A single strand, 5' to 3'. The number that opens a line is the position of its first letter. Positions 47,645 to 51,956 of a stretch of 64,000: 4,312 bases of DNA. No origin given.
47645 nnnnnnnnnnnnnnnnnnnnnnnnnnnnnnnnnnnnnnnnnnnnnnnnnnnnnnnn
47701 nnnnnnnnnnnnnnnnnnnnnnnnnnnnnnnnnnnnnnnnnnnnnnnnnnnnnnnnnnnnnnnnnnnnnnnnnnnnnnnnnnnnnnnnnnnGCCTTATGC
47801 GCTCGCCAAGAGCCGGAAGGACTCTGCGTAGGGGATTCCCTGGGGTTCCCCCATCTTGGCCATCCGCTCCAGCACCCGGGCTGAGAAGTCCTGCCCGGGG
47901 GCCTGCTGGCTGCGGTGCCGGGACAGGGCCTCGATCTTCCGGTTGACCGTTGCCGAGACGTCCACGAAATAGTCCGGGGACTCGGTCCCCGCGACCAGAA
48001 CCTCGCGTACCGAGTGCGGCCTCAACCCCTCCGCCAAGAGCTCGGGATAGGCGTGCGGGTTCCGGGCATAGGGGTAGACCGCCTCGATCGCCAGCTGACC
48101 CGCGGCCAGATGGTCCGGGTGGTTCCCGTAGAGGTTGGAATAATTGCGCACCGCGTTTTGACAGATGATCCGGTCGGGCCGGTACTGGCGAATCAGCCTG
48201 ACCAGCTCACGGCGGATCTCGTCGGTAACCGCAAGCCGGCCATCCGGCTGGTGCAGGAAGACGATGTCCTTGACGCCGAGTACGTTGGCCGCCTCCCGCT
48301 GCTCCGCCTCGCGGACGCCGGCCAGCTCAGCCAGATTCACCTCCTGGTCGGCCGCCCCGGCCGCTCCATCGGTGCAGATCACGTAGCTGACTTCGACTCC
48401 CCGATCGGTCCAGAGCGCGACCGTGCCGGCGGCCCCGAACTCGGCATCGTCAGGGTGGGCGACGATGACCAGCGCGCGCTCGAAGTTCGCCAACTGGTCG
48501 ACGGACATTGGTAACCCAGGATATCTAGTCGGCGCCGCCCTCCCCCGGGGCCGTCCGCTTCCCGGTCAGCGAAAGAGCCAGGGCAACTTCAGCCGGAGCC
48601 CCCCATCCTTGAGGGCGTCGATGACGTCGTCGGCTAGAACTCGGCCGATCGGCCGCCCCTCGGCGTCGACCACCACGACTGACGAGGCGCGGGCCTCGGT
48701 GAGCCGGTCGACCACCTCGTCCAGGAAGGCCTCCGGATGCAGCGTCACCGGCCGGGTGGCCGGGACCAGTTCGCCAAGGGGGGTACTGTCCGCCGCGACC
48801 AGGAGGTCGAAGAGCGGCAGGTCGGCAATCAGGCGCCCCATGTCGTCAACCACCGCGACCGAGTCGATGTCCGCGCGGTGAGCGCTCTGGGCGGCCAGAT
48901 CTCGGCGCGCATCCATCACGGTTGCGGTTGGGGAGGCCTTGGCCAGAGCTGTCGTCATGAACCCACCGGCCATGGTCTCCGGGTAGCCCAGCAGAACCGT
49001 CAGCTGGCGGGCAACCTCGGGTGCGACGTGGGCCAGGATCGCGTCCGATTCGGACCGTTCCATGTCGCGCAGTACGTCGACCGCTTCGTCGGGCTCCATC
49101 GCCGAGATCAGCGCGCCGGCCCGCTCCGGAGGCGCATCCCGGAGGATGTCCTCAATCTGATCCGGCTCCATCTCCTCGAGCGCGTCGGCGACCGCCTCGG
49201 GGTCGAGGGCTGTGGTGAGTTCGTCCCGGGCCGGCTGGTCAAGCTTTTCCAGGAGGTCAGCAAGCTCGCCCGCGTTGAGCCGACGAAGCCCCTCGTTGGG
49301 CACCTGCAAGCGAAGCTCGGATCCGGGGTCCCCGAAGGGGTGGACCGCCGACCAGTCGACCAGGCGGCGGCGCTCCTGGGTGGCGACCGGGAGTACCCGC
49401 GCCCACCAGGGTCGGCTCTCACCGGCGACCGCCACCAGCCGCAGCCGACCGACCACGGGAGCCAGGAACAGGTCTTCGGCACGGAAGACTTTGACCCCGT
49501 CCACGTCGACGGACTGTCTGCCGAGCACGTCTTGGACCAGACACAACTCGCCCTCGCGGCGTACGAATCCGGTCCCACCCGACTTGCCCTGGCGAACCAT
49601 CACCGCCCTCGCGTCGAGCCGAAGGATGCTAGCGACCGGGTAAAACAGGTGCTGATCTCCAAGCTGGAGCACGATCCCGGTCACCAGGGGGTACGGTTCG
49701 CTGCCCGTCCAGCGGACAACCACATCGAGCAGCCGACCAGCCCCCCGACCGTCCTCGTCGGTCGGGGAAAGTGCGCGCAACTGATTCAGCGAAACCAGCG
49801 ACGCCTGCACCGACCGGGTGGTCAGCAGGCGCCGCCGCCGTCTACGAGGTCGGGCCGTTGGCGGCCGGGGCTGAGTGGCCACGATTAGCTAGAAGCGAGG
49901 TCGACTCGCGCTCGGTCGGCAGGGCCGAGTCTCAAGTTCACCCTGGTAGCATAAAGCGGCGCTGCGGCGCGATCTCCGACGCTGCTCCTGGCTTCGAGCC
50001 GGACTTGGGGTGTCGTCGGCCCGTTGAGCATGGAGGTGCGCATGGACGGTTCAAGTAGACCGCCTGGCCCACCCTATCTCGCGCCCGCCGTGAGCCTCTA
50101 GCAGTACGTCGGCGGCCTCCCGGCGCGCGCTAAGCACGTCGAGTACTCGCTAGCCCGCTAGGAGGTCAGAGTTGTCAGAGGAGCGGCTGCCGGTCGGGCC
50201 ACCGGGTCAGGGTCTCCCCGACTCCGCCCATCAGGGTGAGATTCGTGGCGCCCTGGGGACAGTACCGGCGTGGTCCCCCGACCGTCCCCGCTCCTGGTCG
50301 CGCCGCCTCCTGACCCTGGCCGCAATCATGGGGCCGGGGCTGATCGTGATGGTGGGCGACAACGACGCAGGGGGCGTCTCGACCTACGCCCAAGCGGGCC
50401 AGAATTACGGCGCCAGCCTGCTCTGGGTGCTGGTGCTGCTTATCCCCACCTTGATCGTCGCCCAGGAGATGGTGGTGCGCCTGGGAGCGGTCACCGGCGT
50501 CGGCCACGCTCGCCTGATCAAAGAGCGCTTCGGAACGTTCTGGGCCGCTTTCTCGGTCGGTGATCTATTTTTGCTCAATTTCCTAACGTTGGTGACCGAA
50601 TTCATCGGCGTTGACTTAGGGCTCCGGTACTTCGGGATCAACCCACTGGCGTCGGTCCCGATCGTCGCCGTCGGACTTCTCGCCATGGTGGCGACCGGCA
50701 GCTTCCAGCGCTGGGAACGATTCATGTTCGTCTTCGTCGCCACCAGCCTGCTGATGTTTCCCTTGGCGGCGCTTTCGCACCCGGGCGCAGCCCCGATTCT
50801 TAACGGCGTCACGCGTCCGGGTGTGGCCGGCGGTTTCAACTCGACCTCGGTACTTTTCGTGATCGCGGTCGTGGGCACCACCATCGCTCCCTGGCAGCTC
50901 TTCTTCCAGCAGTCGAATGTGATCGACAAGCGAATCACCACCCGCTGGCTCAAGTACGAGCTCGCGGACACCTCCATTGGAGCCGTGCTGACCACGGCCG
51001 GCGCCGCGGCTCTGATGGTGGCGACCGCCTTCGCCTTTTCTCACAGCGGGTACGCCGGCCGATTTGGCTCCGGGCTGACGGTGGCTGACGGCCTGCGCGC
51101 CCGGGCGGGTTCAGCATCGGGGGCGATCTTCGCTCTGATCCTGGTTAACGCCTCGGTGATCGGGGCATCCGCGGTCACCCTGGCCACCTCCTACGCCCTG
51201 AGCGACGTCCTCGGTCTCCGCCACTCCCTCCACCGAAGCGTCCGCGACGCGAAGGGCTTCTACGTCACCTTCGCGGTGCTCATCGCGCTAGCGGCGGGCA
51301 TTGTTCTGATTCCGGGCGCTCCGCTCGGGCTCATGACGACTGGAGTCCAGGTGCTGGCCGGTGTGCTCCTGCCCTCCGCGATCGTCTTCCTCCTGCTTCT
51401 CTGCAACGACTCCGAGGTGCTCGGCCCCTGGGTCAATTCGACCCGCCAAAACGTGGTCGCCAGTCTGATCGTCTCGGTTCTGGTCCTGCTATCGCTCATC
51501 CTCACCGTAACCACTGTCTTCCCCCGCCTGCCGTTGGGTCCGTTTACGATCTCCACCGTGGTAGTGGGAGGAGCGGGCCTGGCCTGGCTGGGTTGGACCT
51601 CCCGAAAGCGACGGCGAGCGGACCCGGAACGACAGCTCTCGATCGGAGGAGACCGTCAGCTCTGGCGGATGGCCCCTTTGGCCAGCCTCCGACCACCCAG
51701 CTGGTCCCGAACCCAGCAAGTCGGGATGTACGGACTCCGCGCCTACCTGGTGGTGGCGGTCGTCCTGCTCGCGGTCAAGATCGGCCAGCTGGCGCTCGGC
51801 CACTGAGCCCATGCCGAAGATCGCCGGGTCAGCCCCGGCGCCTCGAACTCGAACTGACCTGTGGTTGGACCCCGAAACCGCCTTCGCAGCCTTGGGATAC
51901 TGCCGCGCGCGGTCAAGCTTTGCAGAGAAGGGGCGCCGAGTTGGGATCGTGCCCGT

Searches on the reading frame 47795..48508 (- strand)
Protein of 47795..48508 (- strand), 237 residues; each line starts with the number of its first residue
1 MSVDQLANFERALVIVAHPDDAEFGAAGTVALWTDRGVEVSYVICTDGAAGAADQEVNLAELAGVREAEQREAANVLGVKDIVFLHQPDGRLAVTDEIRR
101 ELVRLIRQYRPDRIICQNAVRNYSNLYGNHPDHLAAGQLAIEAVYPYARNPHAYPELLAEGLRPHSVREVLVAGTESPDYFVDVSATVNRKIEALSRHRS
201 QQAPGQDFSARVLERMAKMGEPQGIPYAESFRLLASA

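Call 29: search_protein_families(library=pfam, proteins=[window:47795-48508:-])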
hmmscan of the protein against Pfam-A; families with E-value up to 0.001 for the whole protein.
window:47795-48508:- (237 aa): 1 family
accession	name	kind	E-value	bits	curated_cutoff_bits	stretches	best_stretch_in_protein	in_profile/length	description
PF02585.22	PIG-L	-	3.8e-32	111.9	28.2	1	13-144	1-129/129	GlcNAc-PI de-N-acetylase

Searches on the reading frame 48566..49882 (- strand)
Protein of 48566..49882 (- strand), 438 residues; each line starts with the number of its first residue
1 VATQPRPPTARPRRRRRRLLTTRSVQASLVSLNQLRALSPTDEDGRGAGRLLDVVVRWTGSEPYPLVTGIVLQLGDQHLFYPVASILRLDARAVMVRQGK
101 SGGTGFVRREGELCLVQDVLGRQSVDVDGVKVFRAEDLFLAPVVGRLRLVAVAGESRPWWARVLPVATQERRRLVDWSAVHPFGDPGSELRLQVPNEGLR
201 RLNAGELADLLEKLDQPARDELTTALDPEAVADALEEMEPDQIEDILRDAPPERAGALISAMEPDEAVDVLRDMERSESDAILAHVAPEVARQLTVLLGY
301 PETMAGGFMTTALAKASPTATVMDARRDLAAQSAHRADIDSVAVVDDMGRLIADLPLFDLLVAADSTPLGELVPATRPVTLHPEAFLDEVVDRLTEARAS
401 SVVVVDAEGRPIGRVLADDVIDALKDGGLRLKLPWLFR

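Call 29: search_protein_families(library=pfam, proteins=[window:48566-49882:-])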
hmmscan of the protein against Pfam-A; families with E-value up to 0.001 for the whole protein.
window:48566-49882:- (438 aa): 2 families
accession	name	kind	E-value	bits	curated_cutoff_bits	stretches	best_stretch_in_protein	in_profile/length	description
PF03448.22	MgtE_N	-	7e-20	71.9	25.9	1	203-302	2-101/102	MgtE intracellular N domain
PF00571.33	CBS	-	6.4e-12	46.1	24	1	374-425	5-56/57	CBS domain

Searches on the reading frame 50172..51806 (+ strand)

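Call 29: search_protein_families(library=pfam, proteins=[window:50172-51806:+])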
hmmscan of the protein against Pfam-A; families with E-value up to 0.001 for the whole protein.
window:50172-51806:+ (544 aa): 1 family
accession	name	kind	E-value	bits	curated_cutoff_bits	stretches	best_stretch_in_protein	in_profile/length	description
PF01566.24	Nramp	-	5.7e-71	239.9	29.8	1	70-423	2-356/357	Natural resistance-associated macrophage protein-like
